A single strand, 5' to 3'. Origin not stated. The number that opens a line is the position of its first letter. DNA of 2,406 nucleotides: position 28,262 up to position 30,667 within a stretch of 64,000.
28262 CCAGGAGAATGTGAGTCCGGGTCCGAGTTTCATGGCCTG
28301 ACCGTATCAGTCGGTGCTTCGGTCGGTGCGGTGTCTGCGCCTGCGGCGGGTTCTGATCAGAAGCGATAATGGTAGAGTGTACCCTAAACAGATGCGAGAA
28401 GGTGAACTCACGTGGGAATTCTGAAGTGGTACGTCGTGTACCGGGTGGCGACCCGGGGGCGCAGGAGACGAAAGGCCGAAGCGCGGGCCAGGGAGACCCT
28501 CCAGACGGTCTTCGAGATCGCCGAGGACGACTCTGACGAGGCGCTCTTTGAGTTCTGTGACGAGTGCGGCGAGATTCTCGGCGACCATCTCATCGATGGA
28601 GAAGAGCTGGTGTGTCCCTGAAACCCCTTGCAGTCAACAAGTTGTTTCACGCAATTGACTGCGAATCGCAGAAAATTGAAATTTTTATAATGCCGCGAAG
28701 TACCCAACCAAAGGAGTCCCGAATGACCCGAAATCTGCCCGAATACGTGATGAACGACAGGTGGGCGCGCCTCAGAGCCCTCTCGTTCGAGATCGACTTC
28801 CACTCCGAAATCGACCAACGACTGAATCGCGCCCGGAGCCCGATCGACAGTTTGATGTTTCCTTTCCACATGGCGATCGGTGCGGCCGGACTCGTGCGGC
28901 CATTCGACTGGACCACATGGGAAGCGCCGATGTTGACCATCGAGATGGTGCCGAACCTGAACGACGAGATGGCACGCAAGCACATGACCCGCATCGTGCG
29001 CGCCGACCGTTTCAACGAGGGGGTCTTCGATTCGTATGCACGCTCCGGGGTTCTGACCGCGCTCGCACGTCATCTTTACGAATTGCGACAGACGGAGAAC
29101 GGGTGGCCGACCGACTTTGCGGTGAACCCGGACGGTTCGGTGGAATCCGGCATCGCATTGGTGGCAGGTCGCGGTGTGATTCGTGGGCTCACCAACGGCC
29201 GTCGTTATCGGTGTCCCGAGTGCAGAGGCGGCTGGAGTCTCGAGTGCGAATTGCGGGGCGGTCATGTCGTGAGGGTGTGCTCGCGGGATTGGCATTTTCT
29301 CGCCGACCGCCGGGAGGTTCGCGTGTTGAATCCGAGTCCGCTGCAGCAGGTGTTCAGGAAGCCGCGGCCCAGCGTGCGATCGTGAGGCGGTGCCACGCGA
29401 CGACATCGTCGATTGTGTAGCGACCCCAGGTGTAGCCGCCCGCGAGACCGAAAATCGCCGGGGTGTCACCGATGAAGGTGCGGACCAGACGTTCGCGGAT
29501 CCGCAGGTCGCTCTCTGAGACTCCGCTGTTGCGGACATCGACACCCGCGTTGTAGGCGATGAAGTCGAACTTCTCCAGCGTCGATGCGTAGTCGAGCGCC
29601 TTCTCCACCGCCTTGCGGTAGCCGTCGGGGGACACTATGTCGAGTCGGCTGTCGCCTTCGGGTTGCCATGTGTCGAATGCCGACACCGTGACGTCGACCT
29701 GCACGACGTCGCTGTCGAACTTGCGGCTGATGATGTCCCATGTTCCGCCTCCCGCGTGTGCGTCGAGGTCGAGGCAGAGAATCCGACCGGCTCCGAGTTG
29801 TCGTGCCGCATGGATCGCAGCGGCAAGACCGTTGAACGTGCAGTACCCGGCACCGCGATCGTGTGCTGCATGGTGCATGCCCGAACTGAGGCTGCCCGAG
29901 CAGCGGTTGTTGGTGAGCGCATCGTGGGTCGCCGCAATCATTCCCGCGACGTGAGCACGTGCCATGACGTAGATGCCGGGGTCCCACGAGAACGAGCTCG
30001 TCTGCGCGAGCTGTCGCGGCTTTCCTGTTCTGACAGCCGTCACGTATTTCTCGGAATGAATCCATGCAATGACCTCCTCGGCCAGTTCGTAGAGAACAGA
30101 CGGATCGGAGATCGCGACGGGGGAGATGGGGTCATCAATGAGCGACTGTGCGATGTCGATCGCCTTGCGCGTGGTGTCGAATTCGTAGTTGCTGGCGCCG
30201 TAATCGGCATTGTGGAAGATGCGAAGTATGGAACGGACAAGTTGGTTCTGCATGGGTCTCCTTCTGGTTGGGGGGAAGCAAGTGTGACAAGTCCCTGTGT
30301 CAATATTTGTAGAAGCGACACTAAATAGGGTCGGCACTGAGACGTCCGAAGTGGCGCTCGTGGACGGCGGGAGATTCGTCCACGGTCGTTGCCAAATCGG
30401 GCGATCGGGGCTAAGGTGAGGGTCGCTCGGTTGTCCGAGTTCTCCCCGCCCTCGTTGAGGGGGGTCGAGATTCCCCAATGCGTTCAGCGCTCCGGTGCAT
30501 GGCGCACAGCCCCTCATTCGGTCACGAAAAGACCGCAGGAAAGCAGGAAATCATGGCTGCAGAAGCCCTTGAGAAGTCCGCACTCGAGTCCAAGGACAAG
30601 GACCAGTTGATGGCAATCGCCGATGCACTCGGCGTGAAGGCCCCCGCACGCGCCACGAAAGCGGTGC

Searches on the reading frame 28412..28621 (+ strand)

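Call 3: search_protein_families(library=pfam, proteins=[window:28412-28621:+], max_evalue=0.01)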
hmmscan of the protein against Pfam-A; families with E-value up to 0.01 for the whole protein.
window:28412-28621:+ (69 aa): 1 family
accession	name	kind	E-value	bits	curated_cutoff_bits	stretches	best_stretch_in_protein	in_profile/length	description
PF22077.1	C2c1_Nuc-II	-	0.0082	16.6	27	1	4-58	47-102/128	CRISPR-associated endonuclease C2c1 Nuc-II domain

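Call 6: search_protein_families(library=ncbifam, proteins=[window:28412-28621:+], max_evalue=0.01)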
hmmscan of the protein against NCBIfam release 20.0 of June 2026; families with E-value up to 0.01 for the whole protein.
window:28412-28621:+ (69 aa): 0 families

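Call 7: search_protein_families(library=padloc, proteins=[window:28412-28621:+], max_evalue=0.01)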
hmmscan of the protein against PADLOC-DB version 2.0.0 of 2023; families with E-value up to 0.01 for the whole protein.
window:28412-28621:+ (69 aa): 0 families

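Call 72: search_protein_families(library=phrogs, proteins=[window:28412-28621:+], max_evalue=0.001)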
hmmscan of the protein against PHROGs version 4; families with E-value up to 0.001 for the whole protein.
window:28412-28621:+ (69 aa): 0 families

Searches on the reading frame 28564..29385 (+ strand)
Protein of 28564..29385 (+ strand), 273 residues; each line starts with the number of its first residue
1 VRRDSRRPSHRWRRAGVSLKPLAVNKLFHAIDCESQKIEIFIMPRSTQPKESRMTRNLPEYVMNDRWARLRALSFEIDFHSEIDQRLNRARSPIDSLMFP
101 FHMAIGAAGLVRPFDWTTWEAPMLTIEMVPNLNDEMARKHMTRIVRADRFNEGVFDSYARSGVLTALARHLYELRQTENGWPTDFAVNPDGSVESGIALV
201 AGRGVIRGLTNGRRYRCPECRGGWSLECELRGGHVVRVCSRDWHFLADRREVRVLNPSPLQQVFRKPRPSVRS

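Call 3: search_protein_families(library=pfam, proteins=[window:28564-29385:+], max_evalue=0.01)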
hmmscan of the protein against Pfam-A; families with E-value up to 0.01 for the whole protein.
window:28564-29385:+ (273 aa): 1 family
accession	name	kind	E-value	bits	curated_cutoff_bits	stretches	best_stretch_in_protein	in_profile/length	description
PF20118.4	DUF6508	-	3.1e-10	40.4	23.6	1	101-176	50-128/129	Family of unknown function (DUF6508)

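Call 6: search_protein_families(library=ncbifam, proteins=[window:28564-29385:+], max_evalue=0.01)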
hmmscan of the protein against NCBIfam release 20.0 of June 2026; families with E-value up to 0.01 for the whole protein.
window:28564-29385:+ (273 aa): 0 families

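Call 7: search_protein_families(library=padloc, proteins=[window:28564-29385:+], max_evalue=0.01)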
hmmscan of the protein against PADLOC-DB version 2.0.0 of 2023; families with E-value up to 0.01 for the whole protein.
window:28564-29385:+ (273 aa): 0 families

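Call 72: search_protein_families(library=phrogs, proteins=[window:28564-29385:+], max_evalue=0.001)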
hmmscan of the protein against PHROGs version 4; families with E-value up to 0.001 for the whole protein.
window:28564-29385:+ (273 aa): 0 families

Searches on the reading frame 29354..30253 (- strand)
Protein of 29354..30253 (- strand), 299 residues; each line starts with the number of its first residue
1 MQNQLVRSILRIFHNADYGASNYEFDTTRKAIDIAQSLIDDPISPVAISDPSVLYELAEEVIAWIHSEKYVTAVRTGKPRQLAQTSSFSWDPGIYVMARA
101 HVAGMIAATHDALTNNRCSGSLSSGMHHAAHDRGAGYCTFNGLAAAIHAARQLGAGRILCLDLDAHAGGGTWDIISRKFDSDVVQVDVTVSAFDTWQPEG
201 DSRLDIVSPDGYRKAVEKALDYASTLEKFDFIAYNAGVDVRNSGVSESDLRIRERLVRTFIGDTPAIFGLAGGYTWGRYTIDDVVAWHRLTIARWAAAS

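Call 54: search_solved_structures(query=window:29354-30253:-, max_evalue=0.001, show_alignments=2)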
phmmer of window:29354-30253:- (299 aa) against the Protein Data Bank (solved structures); distinct sequences matched with E-value up to 0.001: 95 (the best 60 are shown).
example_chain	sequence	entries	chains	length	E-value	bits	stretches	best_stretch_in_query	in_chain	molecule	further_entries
9gkv_B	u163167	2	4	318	7.8e-15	58.5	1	62-244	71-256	Histone deacetylase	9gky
9rje_A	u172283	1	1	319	4.5e-14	56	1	97-294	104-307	Histone deacetylase domain-containing protein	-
9k91_A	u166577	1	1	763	1.4e-13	54.4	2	64-201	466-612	Histone deacetylase 6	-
5g0h_A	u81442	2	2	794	7e-13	52.1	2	59-174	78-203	HDAC6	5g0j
7qno_A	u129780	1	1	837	7.2e-13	52.1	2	59-174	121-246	Histone deacetylase 6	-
5g0i_A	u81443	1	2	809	7.7e-13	52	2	59-174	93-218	HDAC6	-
9gz5_A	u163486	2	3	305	3e-08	36.9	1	121-295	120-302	Histone deacetylase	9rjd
5g0x_A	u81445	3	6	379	5.9e-08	35.9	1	91-184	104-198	HDAH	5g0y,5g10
5li3_A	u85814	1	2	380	6e-08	35.9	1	91-184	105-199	Acetoin utilization protein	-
5g11_A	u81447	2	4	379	6.2e-08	35.9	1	91-184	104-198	HDAH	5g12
1zz0_A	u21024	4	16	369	8.6e-08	35.4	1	42-174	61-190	Histone deacetylase-like amidohydrolase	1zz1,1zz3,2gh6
5g1c_A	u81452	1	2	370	8.6e-08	35.4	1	42-174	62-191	HISTONE DEACETYLASE-LIKE AMIDOHYDROLASE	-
5g1a_A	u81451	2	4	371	8.7e-08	35.4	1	42-174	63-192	HISTONE DEACETYLASE-LIKE AMIDOHYDROLASE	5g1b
2vcg_A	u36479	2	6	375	9.6e-08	35.3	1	42-174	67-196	HISTONE DEACETYLASE-LIKE AMIDOHYDROLASE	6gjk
5g3w_A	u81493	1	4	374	9.6e-08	35.3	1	42-174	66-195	HISTONE DEACETYLASE-LIKE AMIDOHYDROLASE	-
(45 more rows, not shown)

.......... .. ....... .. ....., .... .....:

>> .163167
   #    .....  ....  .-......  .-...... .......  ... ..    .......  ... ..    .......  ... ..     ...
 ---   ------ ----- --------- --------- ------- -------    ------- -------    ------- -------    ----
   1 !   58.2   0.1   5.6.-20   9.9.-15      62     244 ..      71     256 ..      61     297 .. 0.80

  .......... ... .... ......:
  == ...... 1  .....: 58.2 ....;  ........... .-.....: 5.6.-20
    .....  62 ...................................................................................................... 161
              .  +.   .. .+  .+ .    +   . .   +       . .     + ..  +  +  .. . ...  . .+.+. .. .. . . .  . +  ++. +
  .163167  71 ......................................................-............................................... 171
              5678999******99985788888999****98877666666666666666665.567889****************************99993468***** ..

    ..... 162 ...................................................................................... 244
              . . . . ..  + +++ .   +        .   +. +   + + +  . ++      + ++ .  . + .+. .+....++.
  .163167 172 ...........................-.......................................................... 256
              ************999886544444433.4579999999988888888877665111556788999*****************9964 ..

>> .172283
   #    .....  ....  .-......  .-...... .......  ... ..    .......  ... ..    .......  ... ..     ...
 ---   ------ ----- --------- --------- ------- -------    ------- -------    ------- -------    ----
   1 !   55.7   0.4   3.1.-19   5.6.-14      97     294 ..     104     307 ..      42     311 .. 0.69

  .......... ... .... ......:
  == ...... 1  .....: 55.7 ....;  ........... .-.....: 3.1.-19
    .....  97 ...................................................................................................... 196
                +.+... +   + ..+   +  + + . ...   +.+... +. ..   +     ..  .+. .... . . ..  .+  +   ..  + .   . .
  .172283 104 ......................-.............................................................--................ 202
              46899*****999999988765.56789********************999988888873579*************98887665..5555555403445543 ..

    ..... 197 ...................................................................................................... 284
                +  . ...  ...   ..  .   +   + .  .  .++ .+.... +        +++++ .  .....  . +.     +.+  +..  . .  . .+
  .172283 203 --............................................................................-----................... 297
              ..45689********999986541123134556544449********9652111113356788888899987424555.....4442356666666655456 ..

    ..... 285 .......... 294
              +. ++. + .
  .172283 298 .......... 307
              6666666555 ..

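Call 72: search_protein_families(library=phrogs, proteins=[window:29354-30253:-], max_evalue=0.001)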
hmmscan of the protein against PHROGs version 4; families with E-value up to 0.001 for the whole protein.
window:29354-30253:- (299 aa): 0 families

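Call 81: find_related_loci(query=A4, collection=metagenome_contigs, flank=5000)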
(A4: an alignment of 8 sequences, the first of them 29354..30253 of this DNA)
Query A4 (299 aa) in metagenome_contigs; peptide patterns used: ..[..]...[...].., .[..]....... (x = any residue, [..] = any of these).
600 stretches matched a pattern (row limit reached: there are more); 410 encode a relative of the query (tblastn E <= 1e-3); the best 80 are kept; 80 distinct loci.
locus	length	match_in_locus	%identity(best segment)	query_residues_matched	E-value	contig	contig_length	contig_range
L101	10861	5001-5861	70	10-296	1e-127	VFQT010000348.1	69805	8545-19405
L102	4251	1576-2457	55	7-299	7e-107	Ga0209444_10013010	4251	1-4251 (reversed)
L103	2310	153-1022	53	8-296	4e-107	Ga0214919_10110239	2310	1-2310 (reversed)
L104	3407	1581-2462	53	4-296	6e-104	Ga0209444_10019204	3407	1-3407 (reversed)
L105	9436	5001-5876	56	5-297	4e-101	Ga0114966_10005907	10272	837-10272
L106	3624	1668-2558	51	1-298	1e-98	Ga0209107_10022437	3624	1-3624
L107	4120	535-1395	52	10-297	9e-98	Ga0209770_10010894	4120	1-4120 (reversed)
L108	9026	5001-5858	52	10-296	5e-97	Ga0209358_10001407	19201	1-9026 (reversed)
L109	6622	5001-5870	53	8-296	2e-96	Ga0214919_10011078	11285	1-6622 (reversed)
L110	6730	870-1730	51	10-297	1e-94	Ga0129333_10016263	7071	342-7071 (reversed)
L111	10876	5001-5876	51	5-297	2e-92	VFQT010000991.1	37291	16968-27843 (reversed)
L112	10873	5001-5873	46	12-299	2e-78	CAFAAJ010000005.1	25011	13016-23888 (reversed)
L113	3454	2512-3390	47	5-297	1e-77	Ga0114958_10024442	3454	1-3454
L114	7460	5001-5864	45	1-292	8e-74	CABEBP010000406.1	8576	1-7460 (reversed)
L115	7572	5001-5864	45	1-292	5e-74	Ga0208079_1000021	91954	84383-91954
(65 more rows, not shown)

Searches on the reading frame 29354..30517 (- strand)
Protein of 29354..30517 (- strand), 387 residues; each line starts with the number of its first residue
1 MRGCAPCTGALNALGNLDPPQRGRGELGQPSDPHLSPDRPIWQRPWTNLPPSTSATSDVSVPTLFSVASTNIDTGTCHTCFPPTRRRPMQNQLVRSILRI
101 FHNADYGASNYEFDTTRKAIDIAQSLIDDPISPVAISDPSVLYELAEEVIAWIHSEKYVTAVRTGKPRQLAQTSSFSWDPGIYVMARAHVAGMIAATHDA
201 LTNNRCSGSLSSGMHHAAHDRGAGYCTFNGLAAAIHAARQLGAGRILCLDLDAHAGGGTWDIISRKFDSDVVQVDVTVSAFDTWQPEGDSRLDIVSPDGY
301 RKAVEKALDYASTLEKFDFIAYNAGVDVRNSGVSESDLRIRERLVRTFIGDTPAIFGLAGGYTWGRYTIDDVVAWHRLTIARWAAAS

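Call 3: search_protein_families(library=pfam, proteins=[window:29354-30517:-], max_evalue=0.01)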
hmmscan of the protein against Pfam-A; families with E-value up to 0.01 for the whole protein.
window:29354-30517:- (387 aa): 1 family
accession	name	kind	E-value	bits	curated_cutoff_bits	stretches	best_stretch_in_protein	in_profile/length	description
PF00850.24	Hist_deacetyl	-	1.7e-20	74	27.9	1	144-274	31-170/298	Histone deacetylase domain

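Call 6: search_protein_families(library=ncbifam, proteins=[window:29354-30517:-], max_evalue=0.01)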
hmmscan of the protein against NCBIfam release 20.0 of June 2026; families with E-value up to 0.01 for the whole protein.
window:29354-30517:- (387 aa): 0 families

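Call 7: search_protein_families(library=padloc, proteins=[window:29354-30517:-], max_evalue=0.01)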
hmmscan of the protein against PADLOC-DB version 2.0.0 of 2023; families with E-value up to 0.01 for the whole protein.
window:29354-30517:- (387 aa): 0 families
